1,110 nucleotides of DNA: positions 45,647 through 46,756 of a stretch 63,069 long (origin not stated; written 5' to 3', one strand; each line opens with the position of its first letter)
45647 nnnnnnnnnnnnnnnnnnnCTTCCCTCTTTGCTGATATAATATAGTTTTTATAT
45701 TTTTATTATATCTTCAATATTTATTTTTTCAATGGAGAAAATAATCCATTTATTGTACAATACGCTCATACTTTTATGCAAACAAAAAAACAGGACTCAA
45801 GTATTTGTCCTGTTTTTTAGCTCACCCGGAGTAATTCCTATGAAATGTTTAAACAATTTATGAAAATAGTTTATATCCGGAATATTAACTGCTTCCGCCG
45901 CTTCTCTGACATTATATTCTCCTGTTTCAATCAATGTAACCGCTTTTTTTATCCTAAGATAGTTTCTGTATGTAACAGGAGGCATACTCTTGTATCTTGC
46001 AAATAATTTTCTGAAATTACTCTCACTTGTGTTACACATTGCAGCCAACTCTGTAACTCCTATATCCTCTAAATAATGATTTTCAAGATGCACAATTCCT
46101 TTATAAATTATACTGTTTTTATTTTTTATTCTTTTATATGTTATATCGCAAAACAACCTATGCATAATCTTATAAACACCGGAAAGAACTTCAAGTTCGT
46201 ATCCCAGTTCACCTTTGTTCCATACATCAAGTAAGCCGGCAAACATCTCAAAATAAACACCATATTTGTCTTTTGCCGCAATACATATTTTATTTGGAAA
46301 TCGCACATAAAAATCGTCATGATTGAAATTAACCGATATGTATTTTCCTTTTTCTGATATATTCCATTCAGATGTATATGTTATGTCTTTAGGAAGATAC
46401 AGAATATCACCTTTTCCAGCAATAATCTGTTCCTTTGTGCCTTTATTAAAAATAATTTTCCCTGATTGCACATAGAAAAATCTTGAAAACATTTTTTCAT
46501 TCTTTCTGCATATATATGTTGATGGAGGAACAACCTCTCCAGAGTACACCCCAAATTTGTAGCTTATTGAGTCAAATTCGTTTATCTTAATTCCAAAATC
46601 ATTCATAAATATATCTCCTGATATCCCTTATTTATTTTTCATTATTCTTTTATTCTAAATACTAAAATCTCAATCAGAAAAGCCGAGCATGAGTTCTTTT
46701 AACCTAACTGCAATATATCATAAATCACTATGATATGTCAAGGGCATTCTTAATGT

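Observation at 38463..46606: Orphan short glycyl-radical enzyme with a non-canonical GCNW thiyl loop, coupled to three Gfo/Idh/MocA dehydrogenases and a xylose-isomerase-like barrel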

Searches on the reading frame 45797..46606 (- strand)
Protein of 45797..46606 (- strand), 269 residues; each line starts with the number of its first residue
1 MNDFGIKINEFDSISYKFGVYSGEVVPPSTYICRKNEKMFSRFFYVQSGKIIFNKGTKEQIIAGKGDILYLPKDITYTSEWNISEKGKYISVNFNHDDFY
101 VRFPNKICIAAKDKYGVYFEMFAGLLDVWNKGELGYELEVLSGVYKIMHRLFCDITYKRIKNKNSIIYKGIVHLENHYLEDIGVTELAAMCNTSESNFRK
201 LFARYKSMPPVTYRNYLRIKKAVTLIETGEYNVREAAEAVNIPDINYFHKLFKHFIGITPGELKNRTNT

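Call 3: search_protein_families(library=pfam, proteins=[window:45797-46606:-])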
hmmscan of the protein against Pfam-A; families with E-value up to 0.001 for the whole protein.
window:45797-46606:- (269 aa): 3 families
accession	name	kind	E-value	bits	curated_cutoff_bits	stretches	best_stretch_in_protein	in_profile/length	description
PF12833.13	HTH_18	-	1.9e-13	51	33.6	1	187-265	1-79/80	Helix-turn-helix domain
PF00165.29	HTH_AraC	-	1.2e-12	48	26.6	2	227-262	2-39/42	Bacterial regulatory helix-turn-helix proteins, AraC family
PF05899.18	Cupin_3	-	0.0009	19.3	23.5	0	40-84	25-67/74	EutQ-like cupin domain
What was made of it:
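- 45797..46606 (-): AraC-family regulator (269 aa) heading the cassette. HTH_18 and HTH_AraC domains (call 3).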

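Call 4: search_protein_families(library=ncbifam, proteins=[window:45797-46606:-])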
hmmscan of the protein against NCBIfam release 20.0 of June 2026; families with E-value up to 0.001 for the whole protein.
window:45797-46606:- (269 aa): 12 families
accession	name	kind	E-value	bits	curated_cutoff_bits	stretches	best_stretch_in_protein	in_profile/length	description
TIGR04094.1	adjacent_YSIRK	equivalog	2.5e-11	43.2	200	1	158-262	278-381/383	YSIRK-targeted surface antigen transcriptional regulator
NF047788.1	TransRegPocR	equivalog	2.7e-11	43.3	500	1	160-266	184-290/296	transcriptional regulator PocR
NF007860.0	PRK10572.1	equivalog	8.1e-10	38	208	1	160-267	178-285/292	arabinose operon transcriptional regulator AraC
NF033869.1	viru_reg_Rsp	equivalog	1.8e-08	33.3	400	1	159-264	141-246/701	AraC family transcriptional regulator Rsp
NF049932.1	TranspRegBtr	equivalog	2.7e-08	32.8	900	1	125-262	125-261/531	bacillibactin transport transcriptional regulator Btr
NF047455.1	TF_Staph_AryK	equivalog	1.6e-07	30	850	1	167-266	159-258/759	transcriptional regulator AryK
NF052371.1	TransRegGbdRPseu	equivalog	1.8e-07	30.5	480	1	169-264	228-324/365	choline metabolism transcriptional regulator GbdR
NF010028.0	PRK13503.1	equivalog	2.3e-07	30.5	288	1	154-266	160-272/278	HTH-type transcriptional activator RhaS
NF010025.2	PRK13500.1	equivalog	5.6e-06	26.1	525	1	157-267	168-278/282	HTH-type transcriptional activator RhaR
NF040475.1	chlor_reg_RclR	equivalog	7.8e-06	25.4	400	1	182-268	194-280/284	reactive chlorine-specific transcriptional regulator RclR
NF010026.0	PRK13501.1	equivalog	3.1e-05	23.3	363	1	187-266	195-277/290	HTH-type transcriptional activator RhaR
NF006902.0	PRK09393.1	equivalog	9.1e-05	21.8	425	1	171-266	226-321/327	transcriptional regulator FtrA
